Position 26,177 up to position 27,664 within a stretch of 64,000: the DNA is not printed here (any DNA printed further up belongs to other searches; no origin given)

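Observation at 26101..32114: Sigma-54/PrpR-type controlled pair: ACAD-fold protein with no catalytic glutamate plus a class III CoA-transferase (candidate desulfinase-type or other non-redox acyl-CoA chemistry)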

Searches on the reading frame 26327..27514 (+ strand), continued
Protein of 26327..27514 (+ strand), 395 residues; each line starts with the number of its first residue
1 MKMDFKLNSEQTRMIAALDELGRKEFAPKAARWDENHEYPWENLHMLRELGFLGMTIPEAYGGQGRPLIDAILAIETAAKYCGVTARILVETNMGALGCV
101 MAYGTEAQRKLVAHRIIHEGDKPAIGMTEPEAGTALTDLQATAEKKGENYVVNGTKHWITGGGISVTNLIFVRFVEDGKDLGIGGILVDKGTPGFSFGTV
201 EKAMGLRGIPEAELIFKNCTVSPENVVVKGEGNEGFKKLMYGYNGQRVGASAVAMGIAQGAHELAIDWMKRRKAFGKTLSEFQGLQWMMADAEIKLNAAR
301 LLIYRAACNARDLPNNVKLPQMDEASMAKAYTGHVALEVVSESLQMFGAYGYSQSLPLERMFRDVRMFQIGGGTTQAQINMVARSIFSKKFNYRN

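Call 66: find_related_loci(query=window:26333-27511:+, collection=metagenome_contigs, flank=8000)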
Query window:26333-27511:+ (393 aa) in metagenome_contigs; peptide patterns used: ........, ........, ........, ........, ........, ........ (x = any residue, [..] = any of these).
171 stretches matched a pattern; 102 encode a relative of the query (tblastn E <= 1e-3); the best 80 are kept; 79 distinct loci.
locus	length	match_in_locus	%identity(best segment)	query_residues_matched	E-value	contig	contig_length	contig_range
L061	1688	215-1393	99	1-393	0e+0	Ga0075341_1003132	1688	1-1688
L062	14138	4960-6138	87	1-393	0e+0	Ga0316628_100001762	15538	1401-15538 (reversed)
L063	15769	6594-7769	83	1-392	0e+0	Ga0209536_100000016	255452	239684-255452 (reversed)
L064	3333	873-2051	84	1-393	0e+0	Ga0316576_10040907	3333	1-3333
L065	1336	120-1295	83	1-392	0e+0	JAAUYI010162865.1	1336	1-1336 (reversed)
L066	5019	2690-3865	83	1-392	0e+0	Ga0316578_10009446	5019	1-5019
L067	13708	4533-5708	82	1-392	0e+0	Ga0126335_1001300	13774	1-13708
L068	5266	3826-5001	82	1-392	0e+0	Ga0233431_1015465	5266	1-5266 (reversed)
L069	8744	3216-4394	82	1-393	0e+0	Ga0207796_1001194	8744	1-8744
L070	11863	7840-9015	83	1-392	0e+0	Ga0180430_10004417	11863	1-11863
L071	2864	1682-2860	82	1-393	0e+0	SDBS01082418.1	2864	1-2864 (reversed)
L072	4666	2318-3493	83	1-392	0e+0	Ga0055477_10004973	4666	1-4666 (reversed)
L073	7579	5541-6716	82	1-392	0e+0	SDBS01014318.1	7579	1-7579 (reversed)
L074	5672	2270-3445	81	1-392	0e+0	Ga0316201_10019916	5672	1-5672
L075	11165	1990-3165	83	1-392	0e+0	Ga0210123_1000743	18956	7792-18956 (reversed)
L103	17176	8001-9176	77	1-392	0e+0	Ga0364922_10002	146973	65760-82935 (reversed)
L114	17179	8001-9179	69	1-393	0e+0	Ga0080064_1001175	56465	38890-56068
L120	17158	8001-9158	70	1-386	0e+0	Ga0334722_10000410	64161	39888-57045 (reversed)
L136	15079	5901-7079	82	1-393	0e+0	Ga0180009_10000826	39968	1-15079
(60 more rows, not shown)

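Call 69: search_protein_families(library=ncbifam, proteins=[L103:6316-7938:+, L103:9260-10795:+, L103:10840-12789:+, L114:5674-7932:+, L114:9339-11183:+, L012:8254-9492:+, L012:7234-8133:+, L027:11461-12465:+, L024:2075-3283:-, L120:5854-7995:+], max_evalue=1e-15)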
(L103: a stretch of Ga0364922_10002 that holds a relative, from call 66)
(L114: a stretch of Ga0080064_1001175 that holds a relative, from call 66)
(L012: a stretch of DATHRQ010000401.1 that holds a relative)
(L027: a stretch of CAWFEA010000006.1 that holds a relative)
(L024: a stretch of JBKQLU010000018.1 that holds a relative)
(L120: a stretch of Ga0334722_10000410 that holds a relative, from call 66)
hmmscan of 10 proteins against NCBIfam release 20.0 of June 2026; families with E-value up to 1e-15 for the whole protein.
L103:6316-7938:+ (541 aa): 1 family
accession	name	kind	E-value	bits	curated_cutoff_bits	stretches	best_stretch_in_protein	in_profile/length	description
TIGR00785.1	dass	subfamily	1.9e-131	438.8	198.6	1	145-535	57-443/444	DASS family sodium-coupled anion symporter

L103:9260-10795:+ (512 aa): 4 families
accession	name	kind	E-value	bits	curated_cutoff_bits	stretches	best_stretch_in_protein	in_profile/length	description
TIGR03458.1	YgfH_subfam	subfamily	5.5e-201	668.4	658.7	1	10-494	4-489/489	succinate CoA transferase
NF053666.1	BtrAceCoATfers1341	equivalog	1.5e-193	644.2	740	1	9-494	2-487/492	butyryl-CoA:acetate CoA transferase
NF053853.1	ScActCoATferScpC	equivalog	6.1e-170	566.1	500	1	11-494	14-493/493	succinyl-CoA:acetate CoA-transferase ScpC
TIGR03948.1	butyr_acet_CoA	equivalog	2.5e-17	62.8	674.8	0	261-474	216-439/445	butyryl-CoA:acetate CoA-transferase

L103:10840-12789:+ (650 aa): 2 families
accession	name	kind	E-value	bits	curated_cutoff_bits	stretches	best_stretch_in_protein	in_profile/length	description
NF004898.0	PRK06259.1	equivalog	5.1e-37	127.6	385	1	268-644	122-484/488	fumarate reductase (CoM/CoB) subunit TfrB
NF045670.1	quin_L_LdhH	equivalog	7.1e-21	74.1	800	1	432-643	483-704/706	L-lactate dehydrogenase (quinone) large subunit LdhH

L114:5674-7932:+ (753 aa): 0 families

L114:9339-11183:+ (615 aa): 2 families
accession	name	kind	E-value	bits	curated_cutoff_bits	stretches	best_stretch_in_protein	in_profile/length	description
NF042432.2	DHPACoAdixog_DpgC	equivalog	3e-130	435.2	530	1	201-602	2-403/412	(3,5-dihydroxyphenyl)acetyl-CoA 1,2-dioxygenase DpgC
NF042430.2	EnCoAhydt_DpgD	equivalog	1e-16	61.2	400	1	347-591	3-232/258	enoyl-CoA-hydratase DpgD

L012:8254-9492:+ (413 aa): 16 families
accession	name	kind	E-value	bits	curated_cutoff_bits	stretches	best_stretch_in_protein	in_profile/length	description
NF053710.1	RNA_heli_RhlE2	exception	1.2e-125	420.4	925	1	1-377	1-388/635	RNA helicase RhlE2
NF053631.1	RNA_helic_CshA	equivalog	1.1e-121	406.8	646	1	3-366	1-364/434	degradosome RNA helicase CshA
NF007882.0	PRK10590.1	equivalog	1.4e-121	406.6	743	1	1-373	1-381/456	ATP-dependent RNA helicase RhlE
NF053711.1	RNA_heli_RhlE1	exception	1.7e-116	389.6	750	1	1-394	1-397/434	RNA helicase RhlE1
NF008394.0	PRK11192.1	equivalog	8.4e-113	377.5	507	1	1-371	3-379/441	ATP-dependent RNA helicase SrmB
NF008744.0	PRK11776.1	equivalog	7.6e-112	374.2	524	1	2-368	5-371/460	ATP-dependent RNA helicase DbpA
NF053636.1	DDHlcsCsdAPsy1082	equivalog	7.2e-107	358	890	1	2-391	4-398/512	DEAD/DEAH box helicase CsdA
NF002340.1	PRK01297.1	equivalog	5.8e-101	338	564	1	2-358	2-368/372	ATP-dependent RNA helicase RhlB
NF003419.0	PRK04837.1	equivalog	2.7e-96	322.9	588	1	2-346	10-363/424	ATP-dependent RNA helicase RhlB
NF003390.0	PRK04537.1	equivalog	3.7e-88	297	732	1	1-342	9-360/572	ATP-dependent RNA helicase RhlB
NF008642.0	PRK11634.1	equivalog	6.8e-88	295.6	989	1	2-364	7-370/628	DEAD/DEAH family ATP-dependent RNA helicase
TIGR01389.1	recQ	equivalog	4.8e-26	91.3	640.2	1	19-353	9-338/591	DNA helicase RecQ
NF010337.0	PRK13766.1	equivalog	2.1e-21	75.7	610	0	219-351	347-485/781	Hef nuclease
TIGR04121.1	DEXH_lig_assoc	equivalog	6.6e-20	70.4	850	1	24-333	14-346/804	ligase-associated DNA damage response DEXH box helicase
TIGR00614.1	recQ_fam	subfamily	7.9e-19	67.8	219.8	1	20-354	8-341/470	RecQ family ATP-dependent DNA helicase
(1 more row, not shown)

L012:7234-8133:+ (300 aa): 19 families
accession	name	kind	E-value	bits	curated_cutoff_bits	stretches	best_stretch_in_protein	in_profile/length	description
TIGR00254.1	GGDEF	domain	1.1e-41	142.3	37.4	1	138-297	4-167/168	diguanylate cyclase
NF007423.1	PRK09966.1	equivalog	3.2e-38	131.6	325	1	138-287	238-390/390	diguanylate cyclase DgcN/YfiN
NF007135.0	PRK09581.1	equivalog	1.9e-36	125.9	474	1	127-296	280-454/457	PleD family two-component system response regulator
NF038266.1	diguan_SiaD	equivalog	9.6e-36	123.4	290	1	126-293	84-251/252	biofilm regulation diguanylate cyclase SiaD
NF007380.0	PRK09894.1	equivalog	2.9e-34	118.8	256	1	135-294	125-284/296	diguanylate cyclase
NF040885.1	diguan_DgcJ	equivalog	2.7e-32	112.2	500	1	111-291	309-490/493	diguanylate cyclase DgcJ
NF051473.1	DigCycDgcsShew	equivalog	9.7e-31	107.2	400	1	139-294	135-288/291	diguanylate cyclase DgcS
NF041606.1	dguan_cyc_DgcA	equivalog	2.8e-30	105.4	370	1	140-296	179-338/340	diguanylate cyclase DgcA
NF007298.0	PRK09776.1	equivalog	2.5e-29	101.8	1135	1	139-295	684-843/1111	diguanylate cyclase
NF045675.1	PhdiestaseDibA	equivalog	7.6e-28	97.2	980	1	118-295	182-362/623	phosphodiesterase DibA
NF007474.0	PRK10060.1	equivalog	1.2e-27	96.4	782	1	124-293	222-391/663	cyclic di-GMP phosphodiesterase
NF047654.1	DiguCycDgcRLepto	equivalog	9.5e-27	93.7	500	1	138-294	132-293/295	diguanylate cyclase DgcR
NF011955.1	PRK15426.1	equivalog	5.4e-26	90.9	408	1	138-297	397-561/564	cellulose biosynthesis regulator diguanylate cyclase DgcQ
NF007599.0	PRK10245.1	equivalog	2.1e-21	75.8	402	1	122-292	196-365/371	diguanylate cyclase AdrA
NF053781.1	cdiGMPphdstlr2612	equivalog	1.1e-19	69.7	1600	1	139-291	840-996/1268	Tlr1612 family c-di-GMP phosphodiesterase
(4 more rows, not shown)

L027:11461-12465:+ (335 aa): 6 families
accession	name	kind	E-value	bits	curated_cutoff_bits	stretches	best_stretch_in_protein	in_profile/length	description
TIGR04053.2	TIGR04053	equivalog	1.6e-21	77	395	1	24-193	6-180/366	TIGR04053 family radical SAM/SPASM domain-containing protein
TIGR04545.1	rSAM_ahbD_hemeb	equivalog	6.8e-19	68.5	500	1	28-191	2-167/339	heme b synthase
TIGR04055.1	rSAM_NirJ2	equivalog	1.5e-17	64.1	500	1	27-278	1-256/326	putative heme d1 biosynthesis radical SAM protein NirJ2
TIGR02668.1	moaA_archaeal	equivalog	4.8e-17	61.9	325.25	1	28-281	12-270/303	GTP 3',8-cyclase MoaA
TIGR04347.1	pseudo_SAM_Halo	equivalog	2.9e-16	59.7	525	1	24-207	37-223/390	TIGR04347 family pseudo-SAM/SPASM protein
NF001199.0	PRK00164.2-1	equivalog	9.7e-16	57.8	231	0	28-184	14-173/308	GTP 3',8-cyclase MoaA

L024:2075-3283:- (403 aa): 0 families

L120:5854-7995:+ (714 aa): 0 families

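Call 71: list_cluster_members(proteins=[P0004, P0007, P0015])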
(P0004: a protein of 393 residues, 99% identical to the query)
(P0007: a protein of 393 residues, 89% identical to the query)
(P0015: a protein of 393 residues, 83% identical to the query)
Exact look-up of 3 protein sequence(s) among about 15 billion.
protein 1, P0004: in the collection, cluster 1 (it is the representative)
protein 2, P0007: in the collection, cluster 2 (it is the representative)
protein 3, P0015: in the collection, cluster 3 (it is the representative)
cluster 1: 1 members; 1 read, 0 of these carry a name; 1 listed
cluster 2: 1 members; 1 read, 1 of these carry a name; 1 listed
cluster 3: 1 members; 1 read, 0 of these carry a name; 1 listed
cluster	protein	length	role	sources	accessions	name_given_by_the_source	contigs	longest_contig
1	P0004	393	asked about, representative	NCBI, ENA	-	-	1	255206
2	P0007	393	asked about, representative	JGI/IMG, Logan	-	alkylation response protein AidB-like acyl-CoA dehydrogenase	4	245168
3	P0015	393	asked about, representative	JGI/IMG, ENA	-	-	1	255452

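Call 83: predict_structure(alignment_id=A4)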
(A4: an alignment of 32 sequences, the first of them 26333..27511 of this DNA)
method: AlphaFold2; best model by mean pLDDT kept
length: 393 residues; sequences in the alignment: 32
mean_pLDDT: 83.5   pTM: 0.87
mean pLDDT of the five models: 83.5, 80.4, 77.7, 77.4, 77.2
residues with pLDDT >= 90: 184; 70-90: 136; 50-70: 58; < 50: 15
segments of 3 or more residues with pLDDT < 50: 131-134, 201-206, 391-393
pLDDT, mean of each block of 10 residues (from residue 1): 83 96 87 78 94 94 94 95 90 93 96 94 69 61 96 71 86 92 93 75 50 92 92 88 88 94 84 59 86 93 90 87 84 89 77 78 69 62 69 44
secondary structure, 60 per line:
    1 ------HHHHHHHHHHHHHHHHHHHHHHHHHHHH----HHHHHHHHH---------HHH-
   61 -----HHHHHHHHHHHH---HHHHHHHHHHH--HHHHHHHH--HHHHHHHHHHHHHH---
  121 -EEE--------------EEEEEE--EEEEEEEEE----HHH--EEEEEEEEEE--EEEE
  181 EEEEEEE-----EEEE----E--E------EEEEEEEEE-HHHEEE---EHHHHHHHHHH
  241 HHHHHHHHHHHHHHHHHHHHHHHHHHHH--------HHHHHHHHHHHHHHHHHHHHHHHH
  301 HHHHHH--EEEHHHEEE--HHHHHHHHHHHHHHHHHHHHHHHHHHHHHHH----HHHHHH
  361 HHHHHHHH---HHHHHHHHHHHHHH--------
elements in order: H7-34 H39-47 H66-77 H81-91 H94-101 H104-117 E122-124 E139-144 E147-155 E165-174 E177-187 E193-196 E211-219 E224-226 H231-268 H277-306 E309-311 E315-317 H320-350 H355-368 H372-385
